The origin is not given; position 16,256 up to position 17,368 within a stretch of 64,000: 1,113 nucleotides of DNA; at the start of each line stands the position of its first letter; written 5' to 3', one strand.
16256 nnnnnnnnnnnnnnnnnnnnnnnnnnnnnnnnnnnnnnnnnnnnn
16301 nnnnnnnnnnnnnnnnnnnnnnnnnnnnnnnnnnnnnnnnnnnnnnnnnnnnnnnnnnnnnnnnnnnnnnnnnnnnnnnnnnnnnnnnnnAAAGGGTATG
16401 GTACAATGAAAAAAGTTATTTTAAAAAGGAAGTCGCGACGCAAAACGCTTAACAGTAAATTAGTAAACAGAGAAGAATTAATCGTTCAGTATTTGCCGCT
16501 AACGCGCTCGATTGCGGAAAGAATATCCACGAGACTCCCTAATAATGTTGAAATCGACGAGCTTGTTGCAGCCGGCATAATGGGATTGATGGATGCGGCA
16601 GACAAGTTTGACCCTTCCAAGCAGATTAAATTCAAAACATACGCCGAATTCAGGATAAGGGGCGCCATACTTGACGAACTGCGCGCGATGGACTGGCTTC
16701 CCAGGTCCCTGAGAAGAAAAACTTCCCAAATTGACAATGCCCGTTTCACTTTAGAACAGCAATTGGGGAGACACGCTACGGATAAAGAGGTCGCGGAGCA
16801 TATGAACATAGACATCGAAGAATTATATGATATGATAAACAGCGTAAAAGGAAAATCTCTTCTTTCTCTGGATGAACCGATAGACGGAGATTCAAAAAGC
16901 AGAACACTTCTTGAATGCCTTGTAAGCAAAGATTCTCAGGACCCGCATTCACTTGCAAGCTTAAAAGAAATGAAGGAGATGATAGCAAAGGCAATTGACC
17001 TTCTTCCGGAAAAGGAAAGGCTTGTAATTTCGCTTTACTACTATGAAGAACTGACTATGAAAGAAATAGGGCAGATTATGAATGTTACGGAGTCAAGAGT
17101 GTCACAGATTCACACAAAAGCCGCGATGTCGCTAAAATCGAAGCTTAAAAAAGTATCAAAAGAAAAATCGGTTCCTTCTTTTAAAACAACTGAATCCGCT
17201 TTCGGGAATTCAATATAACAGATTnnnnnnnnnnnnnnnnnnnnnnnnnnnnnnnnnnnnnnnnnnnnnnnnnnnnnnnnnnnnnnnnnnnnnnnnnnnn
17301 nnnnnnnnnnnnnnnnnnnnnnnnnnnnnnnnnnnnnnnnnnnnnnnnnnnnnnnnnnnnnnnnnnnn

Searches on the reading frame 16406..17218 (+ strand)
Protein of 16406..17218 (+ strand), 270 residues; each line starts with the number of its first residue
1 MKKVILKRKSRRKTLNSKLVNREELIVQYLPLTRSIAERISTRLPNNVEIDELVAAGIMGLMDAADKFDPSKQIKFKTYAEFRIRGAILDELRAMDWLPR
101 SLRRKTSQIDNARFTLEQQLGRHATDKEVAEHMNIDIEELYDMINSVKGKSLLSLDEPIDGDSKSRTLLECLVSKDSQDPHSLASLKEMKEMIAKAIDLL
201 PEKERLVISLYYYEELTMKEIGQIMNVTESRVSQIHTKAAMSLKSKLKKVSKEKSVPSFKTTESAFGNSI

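Call 3: search_protein_families(library=pfam, proteins=[window:16406-17218:+], max_evalue=1)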
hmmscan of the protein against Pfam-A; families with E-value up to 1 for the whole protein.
window:16406-17218:+ (270 aa): 11 families
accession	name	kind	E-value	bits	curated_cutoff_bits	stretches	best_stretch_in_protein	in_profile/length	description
PF04545.22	Sigma70_r4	-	1.3e-19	69.8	24.1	1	196-244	1-49/50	Sigma-70, region 4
PF04542.20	Sigma70_r2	-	5.5e-15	55.4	24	1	25-97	1-70/71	Sigma-70 region 2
PF04539.22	Sigma70_r3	-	1.6e-12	47.8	25.3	1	105-170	2-67/78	Sigma-70 region 3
PF08281.18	Sigma70_r4_2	-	4.7e-10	39.4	25.7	1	191-234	2-45/54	Sigma-70, region 4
PF04297.20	UPF0122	-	1.1e-05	26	22.7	1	197-244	15-62/101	Putative helix-turn-helix protein, YlxM / p13 like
PF13384.12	HTH_23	-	0.0064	16.7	24.6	1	202-236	4-38/50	Homeodomain-like domain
PF07638.17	Sigma70_ECF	-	0.028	14.8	21.1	1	174-233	111-169/185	ECF sigma factor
PF01978.25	TrmB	-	0.052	13.8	25.6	0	124-150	23-49/68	Sugar-specific transcriptional regulator TrmB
PF13744.12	HTH_37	-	0.059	13.6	27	1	212-236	28-52/80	Helix-turn-helix domain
PF13542.12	HTH_Tnp_ISL3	-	0.063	13.2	27.4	0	216-237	27-48/51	Helix-turn-helix domain of transposase family ISL3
PF22233.2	PhyR_sigma-like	-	0.12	12.7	27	0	214-240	18-44/50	Response regulator PhyR, sigma-like domain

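Call 4: search_protein_families(library=ncbifam, proteins=[window:16406-17218:+], max_evalue=1)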
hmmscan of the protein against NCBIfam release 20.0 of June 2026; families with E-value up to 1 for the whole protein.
window:16406-17218:+ (270 aa): 109 families (the best 25 are shown)
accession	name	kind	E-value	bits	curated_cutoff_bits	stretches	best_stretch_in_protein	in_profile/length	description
NF004935.0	PRK06288.1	equivalog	1.1e-84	284.2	343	1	21-252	34-267/270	RNA polymerase sigma factor WhiG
TIGR02479.1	FliA_WhiG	subfamily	1.8e-81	273.2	189.6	1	25-248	1-224/224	FliA/WhiG family RNA polymerase sigma factor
NF005413.0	PRK06986.1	subfamily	7.8e-72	242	201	1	20-249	13-238/241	RNA polymerase sigma factor FliA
NF005809.0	PRK07670.1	equivalog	4.1e-69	232.9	326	1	22-250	25-253/255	FliA/WhiG family RNA polymerase sigma factor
NF004572.0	PRK05911.1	equivalog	5.9e-55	186.4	378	1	19-248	22-254/257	RNA polymerase sigma factor sigma-28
NF009091.0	PRK12427.1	equivalog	1.1e-37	130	339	1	25-247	20-231/233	FliA/WhiG family RNA polymerase sigma factor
TIGR02937.1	sigma70-ECF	superfamily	5e-36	123.8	42.9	1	22-247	3-165/165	sigma-70 family RNA polymerase sigma factor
TIGR02980.1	SigBFG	subfamily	7.4e-36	123.9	234.35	1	22-247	5-226/227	SigB/SigF/SigG family RNA polymerase sigma factor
TIGR02997.1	Sig70-cyanoRpoD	subfamily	9.7e-30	103.8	384.5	1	6-243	60-297/298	RNA polymerase sigma factor, RpoD/SigA family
NF004207.0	PRK05657.1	equivalog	1.2e-29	103.7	394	1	12-250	81-320/329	RNA polymerase sigma factor RpoS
TIGR02394.1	rpoS_proteo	equivalog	2.6e-29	102.7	378.7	1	12-251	38-278/285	RNA polymerase sigma factor RpoS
TIGR02393.1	RpoD_Cterm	equivalog_domain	1.1e-28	100.5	354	1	22-255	2-232/238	RNA polymerase sigma factor RpoD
NF005644.0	PRK07408.1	subfamily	1.3e-27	97.1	261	1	21-249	28-255/258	RNA polymerase sigma factor SigF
NF005643.0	PRK07406.1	equivalog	8.3e-27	94.2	500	1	12-244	152-384/397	RNA polymerase sigma factor RpoD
TIGR02885.1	spore_sigF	equivalog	2e-26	93.3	321.45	1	20-247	11-231/231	RNA polymerase sporulation sigma factor SigF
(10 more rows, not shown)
